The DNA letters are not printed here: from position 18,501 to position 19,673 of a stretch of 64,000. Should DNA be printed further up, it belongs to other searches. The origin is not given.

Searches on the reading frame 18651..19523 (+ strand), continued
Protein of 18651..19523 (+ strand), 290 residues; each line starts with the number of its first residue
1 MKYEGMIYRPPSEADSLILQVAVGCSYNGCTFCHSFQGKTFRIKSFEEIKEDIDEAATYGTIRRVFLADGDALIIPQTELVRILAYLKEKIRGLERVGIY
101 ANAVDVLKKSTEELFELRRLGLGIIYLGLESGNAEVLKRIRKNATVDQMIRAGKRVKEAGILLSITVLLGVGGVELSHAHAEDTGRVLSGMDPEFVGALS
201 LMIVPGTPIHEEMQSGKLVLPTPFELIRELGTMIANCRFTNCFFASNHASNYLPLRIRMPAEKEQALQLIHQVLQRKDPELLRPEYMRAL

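Call 30: find_homologous_proteins(query=A1, max_evalue=1e-10)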
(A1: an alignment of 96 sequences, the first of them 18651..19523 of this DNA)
Query A1 (96 sequences) (290 aa, profile of the alignment): 7997 proteins with E <= 1e-10 among 8000 candidates; the best 120 are listed.
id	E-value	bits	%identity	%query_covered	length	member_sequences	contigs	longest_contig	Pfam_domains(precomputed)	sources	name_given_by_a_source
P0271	1.1e-122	427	45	100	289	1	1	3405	PF04055.28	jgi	-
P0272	1.9e-122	426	48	100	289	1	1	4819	PF04055.28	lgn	-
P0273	2.5e-122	426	48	100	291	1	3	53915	PF04055.28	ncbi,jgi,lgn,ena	-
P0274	4.3e-122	425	-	-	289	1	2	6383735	PF04055.28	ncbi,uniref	ncbi:radical SAM protein [Wukongibacter baidiensis]|uniref:radical SAM protein n=1 Tax=Wukongibacter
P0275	1.4e-121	423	-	-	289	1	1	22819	PF04055.28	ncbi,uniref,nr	ncbi:radical SAM protein [Caldisalinibacter kiritimatiensis]|uniref:Oxygen-independent coproporphyri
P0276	1.6e-121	423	51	99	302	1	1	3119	PF04055.28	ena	-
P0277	1.8e-121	423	-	-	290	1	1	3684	PF04055.28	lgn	-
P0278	2.1e-121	423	-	-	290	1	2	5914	PF04055.28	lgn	-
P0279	2.1e-121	423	46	95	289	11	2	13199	PF04055.28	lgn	-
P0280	4.4e-121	422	47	100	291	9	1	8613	PF04055.28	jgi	-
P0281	5.7e-121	421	46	100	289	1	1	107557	PF04055.28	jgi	-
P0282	7.3e-121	421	51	100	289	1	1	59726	PF04055.28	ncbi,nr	ncbi:MAG: radical SAM protein [Firmicutes bacterium]|nr:radical SAM protein [Bacillota bacterium]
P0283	9.6e-121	421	-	-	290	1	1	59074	PF04055.28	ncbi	-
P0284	1.3e-120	420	57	100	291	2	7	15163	PF04055.28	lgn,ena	-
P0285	1.7e-120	420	-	-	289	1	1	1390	PF04055.28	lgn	-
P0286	1.8e-120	420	-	-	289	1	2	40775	PF04055.28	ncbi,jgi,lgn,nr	ncbi:MAG: B12-binding domain-containing radical SAM protein [Marinisporobacter sp.]|jgi:radical SAM 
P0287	2.2e-120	420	-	-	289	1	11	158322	PF04055.28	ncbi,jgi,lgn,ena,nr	ncbi:MAG: radical SAM protein [Clostridia bacterium BRH_c25]|nr:MAG: radical SAM protein [Clostridia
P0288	2.3e-120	420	-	-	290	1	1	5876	PF04055.28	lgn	-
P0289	2.8e-120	419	48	100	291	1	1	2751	PF04055.28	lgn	-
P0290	2.9e-120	419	48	95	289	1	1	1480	PF04055.28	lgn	-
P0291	3.3e-120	419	47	100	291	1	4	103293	PF04055.28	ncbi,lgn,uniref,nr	ncbi:radical SAM protein [Calderihabitans maritimus]|uniref:Radical SAM protein n=1 Tax=Calderihabit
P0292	3.8e-120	419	-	-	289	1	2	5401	PF04055.28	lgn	-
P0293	4.4e-120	419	-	-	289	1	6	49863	PF04055.28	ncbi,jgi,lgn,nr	ncbi:MAG: hypothetical protein PWQ37_714 [Candidatus Petromonas sp.]|jgi:radical SAM superfamily enz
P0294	4.6e-120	419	48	100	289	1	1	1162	PF04055.28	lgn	-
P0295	4.7e-120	418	48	100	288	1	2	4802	PF04055.28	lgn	-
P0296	4.8e-120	418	48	98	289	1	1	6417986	PF04055.28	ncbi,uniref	ncbi:radical SAM protein [Wukongibacter sp. M2B1]|uniref:radical SAM protein n=1 Tax=Wukongibacter s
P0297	5.2e-120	418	-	-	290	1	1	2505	PF04055.28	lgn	-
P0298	5.6e-120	418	55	100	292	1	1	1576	PF04055.28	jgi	jgi:radical SAM superfamily enzyme YgiQ (UPF0313 family)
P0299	5.8e-120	418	-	-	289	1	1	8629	PF04055.28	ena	-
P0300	6.6e-120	418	48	100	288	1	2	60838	PF04055.28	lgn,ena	-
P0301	6.9e-120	418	48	100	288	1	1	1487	PF04055.28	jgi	-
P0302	7.1e-120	418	-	-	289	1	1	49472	PF04055.28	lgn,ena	-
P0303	7.8e-120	418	59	100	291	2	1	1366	PF04055.28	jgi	-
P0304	7.9e-120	418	47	100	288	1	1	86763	PF04055.28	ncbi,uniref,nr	ncbi:radical SAM superfamily enzyme YgiQ (UPF0313 family) [Acetoanaerobium pronyense]|uniref:Radical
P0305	8.3e-120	418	52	99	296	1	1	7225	PF04055.28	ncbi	-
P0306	8.4e-120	418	48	100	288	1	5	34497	PF04055.28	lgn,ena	-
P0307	8.4e-120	418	57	100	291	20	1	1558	PF04055.28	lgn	-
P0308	8.7e-120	418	57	100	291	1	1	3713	PF04055.28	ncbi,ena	-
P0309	9.2e-120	418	57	100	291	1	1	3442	PF04055.28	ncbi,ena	-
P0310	9.2e-120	418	49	99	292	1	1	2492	PF04055.28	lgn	-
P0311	1.1e-119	417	48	100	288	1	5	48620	PF04055.28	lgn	-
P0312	1.2e-119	417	47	100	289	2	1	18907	PF04055.28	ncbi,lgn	-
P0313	1.4e-119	417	47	100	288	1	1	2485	PF04055.28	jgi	-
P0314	1.5e-119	417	-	-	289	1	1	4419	PF04055.28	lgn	-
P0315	1.5e-119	417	56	100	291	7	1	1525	PF04055.28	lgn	-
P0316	1.5e-119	417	-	-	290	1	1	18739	PF04055.28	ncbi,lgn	-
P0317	1.6e-119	417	48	100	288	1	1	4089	PF04055.28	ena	-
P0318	1.6e-119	417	-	-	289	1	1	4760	PF04055.28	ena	-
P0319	1.7e-119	417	-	-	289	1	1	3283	PF04055.28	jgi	-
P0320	1.7e-119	417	47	100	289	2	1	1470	PF04055.28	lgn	-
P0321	1.8e-119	417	47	100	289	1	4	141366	PF04055.28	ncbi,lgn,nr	ncbi:MAG TPA: radical SAM protein [Clostridiaceae bacterium]|nr:radical SAM protein [Lutispora sp.] 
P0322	1.9e-119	417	-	-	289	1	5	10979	PF04055.28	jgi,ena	-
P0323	1.9e-119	417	49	99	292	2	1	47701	PF04055.28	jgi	jgi:radical SAM superfamily enzyme YgiQ (UPF0313 family)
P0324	2.2e-119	416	47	100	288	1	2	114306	PF04055.28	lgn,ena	-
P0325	2.3e-119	416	46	100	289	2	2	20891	PF04055.28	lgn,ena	-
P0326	2.7e-119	416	-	-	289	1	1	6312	PF04055.28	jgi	-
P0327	2.7e-119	416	-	-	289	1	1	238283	PF04055.28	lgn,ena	-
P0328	2.7e-119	416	47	100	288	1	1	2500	PF04055.28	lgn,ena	-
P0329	2.7e-119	416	45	100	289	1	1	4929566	PF04055.28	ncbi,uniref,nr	ncbi:Radical SAM domain protein [Alkaliphilus metalliredigens QYMF]|uniref:Radical SAM domain protei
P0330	2.7e-119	416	56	100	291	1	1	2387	PF04055.28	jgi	jgi:radical SAM superfamily enzyme YgiQ (UPF0313 family)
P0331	3.0e-119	416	-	-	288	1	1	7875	PF04055.28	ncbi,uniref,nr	ncbi:radical SAM protein [Clostridium sp. D2Q-14]|uniref:radical SAM protein n=1 Tax=Anaeromonas gel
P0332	3.1e-119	416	52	100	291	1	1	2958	PF04055.28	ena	-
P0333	3.4e-119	416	52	99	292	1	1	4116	PF04055.28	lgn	-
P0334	3.5e-119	416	51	99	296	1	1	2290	PF04055.28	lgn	-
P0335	3.5e-119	416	51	99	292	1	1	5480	PF04055.28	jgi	jgi:radical SAM superfamily enzyme YgiQ (UPF0313 family)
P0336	3.8e-119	416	-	-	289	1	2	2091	PF04055.28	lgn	-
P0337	4.0e-119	415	-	-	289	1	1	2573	PF04055.28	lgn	-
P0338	4.3e-119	415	-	-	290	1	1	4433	PF04055.28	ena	-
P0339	4.4e-119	415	-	-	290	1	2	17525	PF16199.11,PF04055.28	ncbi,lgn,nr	ncbi:MAG: radical SAM protein [Clostridia bacterium]|nr:radical SAM protein [Anaerotignum sp.] NCC17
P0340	4.5e-119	415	54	100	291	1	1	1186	PF04055.28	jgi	jgi:radical SAM superfamily enzyme YgiQ (UPF0313 family)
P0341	5.2e-119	415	57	100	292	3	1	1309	PF04055.28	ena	-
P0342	5.3e-119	415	52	99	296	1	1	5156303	PF04055.28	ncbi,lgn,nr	ncbi:MAG: radical SAM protein [Thermoplasmata archaeon]|nr:MAG: radical SAM protein [Thermoplasmata 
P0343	5.6e-119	415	47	100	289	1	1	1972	PF04055.28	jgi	-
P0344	5.6e-119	415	53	100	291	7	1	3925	PF04055.28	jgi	jgi:radical SAM superfamily enzyme YgiQ (UPF0313 family)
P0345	5.8e-119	415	47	100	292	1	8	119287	PF04055.28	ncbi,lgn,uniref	ncbi:radical SAM protein [Lutispora sp.]|uniref:radical SAM protein n=1 Tax=Lutispora sp. TaxID=2828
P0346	5.8e-119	415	57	100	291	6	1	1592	PF04055.28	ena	-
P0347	6.4e-119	415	47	95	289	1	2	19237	PF04055.28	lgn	-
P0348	7.8e-119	414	47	95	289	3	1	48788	PF04055.28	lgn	-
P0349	7.9e-119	414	50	99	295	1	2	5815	PF04055.28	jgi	jgi:radical SAM superfamily enzyme YgiQ (UPF0313 family)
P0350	7.9e-119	414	51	100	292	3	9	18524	PF04055.28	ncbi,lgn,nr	ncbi:MAG: B12-binding domain-containing radical SAM protein [Clostridia bacterium]|nr:B12-binding do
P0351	8.1e-119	414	59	100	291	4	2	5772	PF04055.28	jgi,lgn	jgi:radical SAM superfamily enzyme YgiQ (UPF0313 family)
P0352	8.4e-119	414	64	100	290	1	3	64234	PF04055.28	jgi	jgi:radical SAM superfamily enzyme YgiQ (UPF0313 family)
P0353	9.1e-119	414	-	-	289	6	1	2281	PF04055.28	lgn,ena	-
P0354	9.1e-119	414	50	99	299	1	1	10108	PF04055.28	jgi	jgi:radical SAM superfamily enzyme YgiQ (UPF0313 family)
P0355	9.8e-119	414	64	100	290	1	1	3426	PF04055.28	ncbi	-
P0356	1.0e-118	414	46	100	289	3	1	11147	PF04055.28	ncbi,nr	ncbi:MAG: B12-binding domain-containing radical SAM protein [Clostridiales bacterium]|nr:B12-binding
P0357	1.1e-118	414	50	99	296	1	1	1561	PF04055.28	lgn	-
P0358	1.1e-118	414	47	100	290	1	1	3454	PF04055.28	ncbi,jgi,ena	-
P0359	1.2e-118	414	-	-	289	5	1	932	PF04055.28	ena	-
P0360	1.2e-118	414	57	100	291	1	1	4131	PF04055.28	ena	-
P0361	1.2e-118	414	49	100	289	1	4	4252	PF04055.28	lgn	-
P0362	1.2e-118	414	-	-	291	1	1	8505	PF04055.28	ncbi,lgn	-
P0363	1.2e-118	414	56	100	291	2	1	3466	PF04055.28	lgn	-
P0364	1.2e-118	414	73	100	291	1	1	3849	PF04055.28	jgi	-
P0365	1.2e-118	414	56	100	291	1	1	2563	PF04055.28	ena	-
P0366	1.3e-118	414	-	-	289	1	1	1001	PF04055.28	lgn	-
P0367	1.3e-118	414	48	100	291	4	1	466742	PF04055.28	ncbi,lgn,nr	ncbi:MAG: B12-binding domain-containing radical SAM protein [Firmicutes bacterium]|nr:B12-binding do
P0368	1.4e-118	414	64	100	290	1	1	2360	PF04055.28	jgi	jgi:radical SAM superfamily enzyme YgiQ (UPF0313 family)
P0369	1.4e-118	414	49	100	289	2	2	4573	PF04055.28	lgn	-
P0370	1.4e-118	414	55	100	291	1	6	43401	PF04055.28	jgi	jgi:radical SAM superfamily enzyme YgiQ (UPF0313 family)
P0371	1.5e-118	414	57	100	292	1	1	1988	PF04055.28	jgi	jgi:radical SAM superfamily enzyme YgiQ (UPF0313 family)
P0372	1.5e-118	414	49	100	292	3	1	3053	PF04055.28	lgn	-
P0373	1.5e-118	414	46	100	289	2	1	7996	PF04055.28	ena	-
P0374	1.5e-118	414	-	-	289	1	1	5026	PF04055.28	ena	-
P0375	1.6e-118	413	45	100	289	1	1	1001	PF04055.28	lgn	-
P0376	1.6e-118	413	-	-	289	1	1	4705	PF04055.28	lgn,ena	-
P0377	1.6e-118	413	-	-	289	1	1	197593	PF04055.28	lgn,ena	-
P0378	1.6e-118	413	53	99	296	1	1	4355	PF04055.28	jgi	jgi:radical SAM superfamily enzyme YgiQ (UPF0313 family)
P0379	1.9e-118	413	47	100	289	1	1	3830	PF04055.28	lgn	-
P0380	1.9e-118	413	57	100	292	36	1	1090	PF04055.28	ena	-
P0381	2.0e-118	413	56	100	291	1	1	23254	PF04055.28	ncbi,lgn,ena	-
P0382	2.0e-118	413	48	100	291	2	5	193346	PF04055.28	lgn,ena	-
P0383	2.0e-118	413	54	100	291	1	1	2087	PF04055.28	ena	-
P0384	2.3e-118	413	50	95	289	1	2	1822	PF04055.28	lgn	-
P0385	2.3e-118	413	-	-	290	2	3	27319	PF04055.28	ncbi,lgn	ncbi:MAG: radical SAM protein [Anaerotignum sp.]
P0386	2.3e-118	413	64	100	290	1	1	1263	PF04055.28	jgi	jgi:radical SAM superfamily enzyme YgiQ (UPF0313 family)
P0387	2.4e-118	413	47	100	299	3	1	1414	PF04055.28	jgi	-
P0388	2.4e-118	413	-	-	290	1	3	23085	PF16199.11,PF04055.28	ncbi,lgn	-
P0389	2.5e-118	413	51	100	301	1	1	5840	PF04055.28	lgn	-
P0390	2.5e-118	413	-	-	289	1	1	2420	PF04055.28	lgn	-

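Call 31: find_encoding_contigs(protein=P0329, flank=6000, max_places=2)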
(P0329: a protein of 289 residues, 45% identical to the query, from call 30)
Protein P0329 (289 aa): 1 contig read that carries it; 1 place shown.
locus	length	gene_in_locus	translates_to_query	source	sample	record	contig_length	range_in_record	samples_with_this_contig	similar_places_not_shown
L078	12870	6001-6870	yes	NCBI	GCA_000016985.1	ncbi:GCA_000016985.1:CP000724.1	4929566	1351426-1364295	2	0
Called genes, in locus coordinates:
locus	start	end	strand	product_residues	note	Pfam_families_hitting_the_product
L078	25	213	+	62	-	PF19701:DUF6199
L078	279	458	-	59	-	-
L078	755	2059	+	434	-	PF00933:Glyco_hydro_3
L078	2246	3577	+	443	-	PF03951:Gln-synt_N, PF00120:Gln-synt_C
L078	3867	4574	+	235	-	PF00072:Response_reg, PF20714:HTH_64 (weak)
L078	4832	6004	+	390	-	PF00390:malic, PF03949:Malic_M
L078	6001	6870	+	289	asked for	PF04055:Radical_SAM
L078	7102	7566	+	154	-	-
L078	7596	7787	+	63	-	-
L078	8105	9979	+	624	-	PF01609:DDE_Tnp_1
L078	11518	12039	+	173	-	-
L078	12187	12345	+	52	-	-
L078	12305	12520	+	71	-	-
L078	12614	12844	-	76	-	-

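Call 32: find_encoding_contigs(protein=P0291, flank=6000, max_places=2)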
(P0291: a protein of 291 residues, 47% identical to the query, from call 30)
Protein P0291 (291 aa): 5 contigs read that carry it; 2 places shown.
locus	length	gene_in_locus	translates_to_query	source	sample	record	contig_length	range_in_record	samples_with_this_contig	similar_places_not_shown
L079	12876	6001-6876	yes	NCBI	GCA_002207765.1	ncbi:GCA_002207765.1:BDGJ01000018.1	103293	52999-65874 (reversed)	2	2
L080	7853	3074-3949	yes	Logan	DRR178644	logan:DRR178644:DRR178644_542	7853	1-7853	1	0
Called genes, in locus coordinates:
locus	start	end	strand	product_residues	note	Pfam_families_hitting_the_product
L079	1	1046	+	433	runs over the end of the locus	PF05762:VWA_CoxE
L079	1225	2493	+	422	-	PF04055:Radical_SAM, PF12544:LAM_C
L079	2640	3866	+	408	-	PF03816:LytR_cpsA_psr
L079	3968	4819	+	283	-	PF01048:PNP_UDP_1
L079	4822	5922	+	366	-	PF04015:DUF362, PF12797:Fer4_2 (faint), PF12838:Fer4_7, PF13187:Fer4_9 (weak), PF13237:Fer4_10, PF14697:Fer4_21, PF25160:LdpA_Fe-S-bd (weak), PF00037:Fer4 (weak), +2 more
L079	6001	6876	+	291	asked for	PF04055:Radical_SAM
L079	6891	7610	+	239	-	PF01048:PNP_UDP_1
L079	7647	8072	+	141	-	PF03479:PCC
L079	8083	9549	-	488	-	PF03845:Spore_permease (weak), PF13520:AA_permease_2, PF00324:AA_permease, PF13906:AA_permease_C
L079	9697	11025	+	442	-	PF00919:UPF0004, PF04055:Radical_SAM, PF01938:TRAM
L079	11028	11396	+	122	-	PF06133:Com_YlbF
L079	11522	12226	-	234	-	PF01292:Ni_hydr_CYTB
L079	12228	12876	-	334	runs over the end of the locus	PF12838:Fer4_7, PF13237:Fer4_10 (faint), PF13247:Fer4_11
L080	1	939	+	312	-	?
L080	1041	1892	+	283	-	PF01048:PNP_UDP_1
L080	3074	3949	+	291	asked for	PF04055:Radical_SAM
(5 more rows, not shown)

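Call 33: find_encoding_contigs(protein=P0342, flank=6000, max_places=2)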
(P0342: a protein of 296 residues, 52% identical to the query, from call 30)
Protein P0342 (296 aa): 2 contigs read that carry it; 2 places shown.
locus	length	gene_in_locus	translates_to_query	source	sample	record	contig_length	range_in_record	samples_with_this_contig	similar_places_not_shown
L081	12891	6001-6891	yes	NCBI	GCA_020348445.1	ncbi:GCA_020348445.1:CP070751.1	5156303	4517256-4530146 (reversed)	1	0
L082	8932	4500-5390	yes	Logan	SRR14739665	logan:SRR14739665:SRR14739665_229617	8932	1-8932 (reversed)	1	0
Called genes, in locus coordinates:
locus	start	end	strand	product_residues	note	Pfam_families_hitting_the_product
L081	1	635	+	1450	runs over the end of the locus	PF05048:NosD, PF13229:Beta_helix, PF05048:NosD, PF13229:Beta_helix, PF05048:NosD, PF13229:Beta_helix, PF18911:PKD_4, PF18911:PKD_4, +10 more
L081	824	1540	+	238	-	PF22842:Pel9A-like_beta_helix, PF05048:NosD, PF13229:Beta_helix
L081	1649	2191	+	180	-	-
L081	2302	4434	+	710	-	PF05048:NosD, PF13229:Beta_helix, PF05048:NosD, PF13229:Beta_helix, PF05048:NosD (weak)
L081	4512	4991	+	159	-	PF00571:CBS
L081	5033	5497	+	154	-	PF00571:CBS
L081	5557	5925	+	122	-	-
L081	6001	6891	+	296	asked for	PF04055:Radical_SAM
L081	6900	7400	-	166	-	PF04079:SMC_ScpB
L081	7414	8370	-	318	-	PF02616:SMC_ScpA (weak)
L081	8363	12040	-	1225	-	PF02463:SMC_N, PF13175:AAA_15, PF13304:AAA_21 (weak), PF13476:AAA_23 (weak), PF13555:AAA_29, PF24161:CCDC39, PF06470:SMC_hinge, PF13304:AAA_21 (weak)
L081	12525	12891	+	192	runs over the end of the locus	PF00025:Arf, PF00071:Ras, PF04670:Gtr1_RagA (weak), PF08477:Roc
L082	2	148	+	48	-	?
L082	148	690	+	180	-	-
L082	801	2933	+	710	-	PF05048:NosD, PF13229:Beta_helix, PF05048:NosD, PF13229:Beta_helix, PF05048:NosD (weak)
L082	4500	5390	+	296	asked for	PF04055:Radical_SAM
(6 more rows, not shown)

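Call 35: predict_structure(alignment_id=A1)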
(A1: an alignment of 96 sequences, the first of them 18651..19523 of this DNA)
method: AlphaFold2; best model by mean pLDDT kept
length: 290 residues; sequences in the alignment: 96
mean_pLDDT: 97.5   pTM: 0.94
mean pLDDT of the five models: 97.5, 97.4, 97.4, 97.4, 97.3
residues with pLDDT >= 90: 287; 70-90: 2; 50-70: 1; < 50: 0
segments of 3 or more residues with pLDDT < 50: none
pLDDT, mean of each block of 10 residues (from residue 1): 94 97 97 94 98 96 97 98 98 98 98 99 98 99 98 99 99 98 99 98 97 98 99 99 97 98 99 98 90
secondary structure, 60 per line:
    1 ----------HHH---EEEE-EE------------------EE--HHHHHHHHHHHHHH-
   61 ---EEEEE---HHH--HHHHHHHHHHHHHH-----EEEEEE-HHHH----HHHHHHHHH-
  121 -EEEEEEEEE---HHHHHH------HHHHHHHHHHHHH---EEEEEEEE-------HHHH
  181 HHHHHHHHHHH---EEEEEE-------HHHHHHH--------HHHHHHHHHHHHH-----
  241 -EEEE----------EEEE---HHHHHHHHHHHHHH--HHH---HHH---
elements in order: E17-20 H46-59 E64-68 H77-90 E96-101 H103-106 H111-119 E122-130 H134-139 H146-158 E162-169 H177-191 E195-200 H208-214 H223-235 E242-245 E256-259 H263-276

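Call 39: fold_search(model_id=the predicted structure, library=pdb)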
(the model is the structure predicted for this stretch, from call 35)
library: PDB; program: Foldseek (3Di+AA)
matches with E <= 10: 1723; with E <= 0.001: 150
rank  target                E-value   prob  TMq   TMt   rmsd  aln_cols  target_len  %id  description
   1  9ccb                  8.2e-12  1.00  0.64  0.46   5.3       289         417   16  X-ray crystal structure of methyl-coenzyme M reductase glutamine methylase (MgmA) from Methanothermobacter marburgensis  (released 2025-01-01)
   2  3t7v                  1.3e-10  1.00  0.54  0.47   5.0       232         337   21  Crystal structure of methylornithine synthase (PylB) (released 2011-11-30)
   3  9a6d_A                3.4e-10  1.00  0.61  0.41   3.4       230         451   18  Integrative model of MTAB-YVFG by crosslinking MS and deep learning (released 2024-09-18)
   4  6fd2_B                3.6e-10  1.00  0.63  0.42   4.4       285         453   15  Radical SAM 1,2-diol dehydratase AprD4 in complex with its substrate paromamine (released 2018-01-17)
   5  6fd2_A                1.2e-09  1.00  0.64  0.43   4.7       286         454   16  Radical SAM 1,2-diol dehydratase AprD4 in complex with its substrate paromamine (released 2018-01-17)
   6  4wcx_A                2.5e-09  1.00  0.52  0.36   5.2       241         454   16  Crystal structure of HydG: A maturase of the [FeFe]-hydrogenase (released 2015-02-04)
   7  4wcx_C                3.6e-09  1.00  0.52  0.36   7.0       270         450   16  Crystal structure of HydG: A maturase of the [FeFe]-hydrogenase (released 2015-02-04)
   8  8ptx_C                9.2e-09  1.00  0.57  0.34   8.0       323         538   14  Cryo-EM structure of human Elp123 in complex with tRNA, acetyl-CoA, 5'-deoxyadenosine and methionine (released 2024-04-17)
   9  8asw_C                2.5e-08  1.00  0.59  0.35   7.5       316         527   12  Cryo-EM structure of yeast Elp123 in complex with alanine tRNA (released 2022-12-07)
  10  4jc0_B                2.5e-08  1.00  0.57  0.41   7.6       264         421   15  Crystal structure of Thermotoga maritima holo RimO in complex with pentasulfide, Northeast Structural Genomics Consort (released 2013-04-10)
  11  4jc0_A                2.5e-08  1.00  0.56  0.40   7.7       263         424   15  Crystal structure of Thermotoga maritima holo RimO in complex with pentasulfide, Northeast Structural Genomics Consort (released 2013-04-10)
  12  8vcw                  2.7e-08  1.00  0.55  0.50   6.4       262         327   14  X-Ray Crystal Structure of the biotin synthase from B. obeum (released 2024-01-24)
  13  6qk7_C                2.8e-08  1.00  0.54  0.38   8.1       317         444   12  Elongator catalytic subcomplex Elp123 lobe (released 2019-07-17)
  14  8avg_C                3.0e-08  1.00  0.53  0.38   7.4       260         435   14  Cryo-EM structure of mouse Elp123 with bound SAM (released 2022-12-07)
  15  9dfn                  3.8e-08  1.00  0.57  0.58  10.8       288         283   14  X-ray crystal structure of the second viperin-like enzyme from Trichoderma virens with bound CTP and SAM (released 2025-02-19)
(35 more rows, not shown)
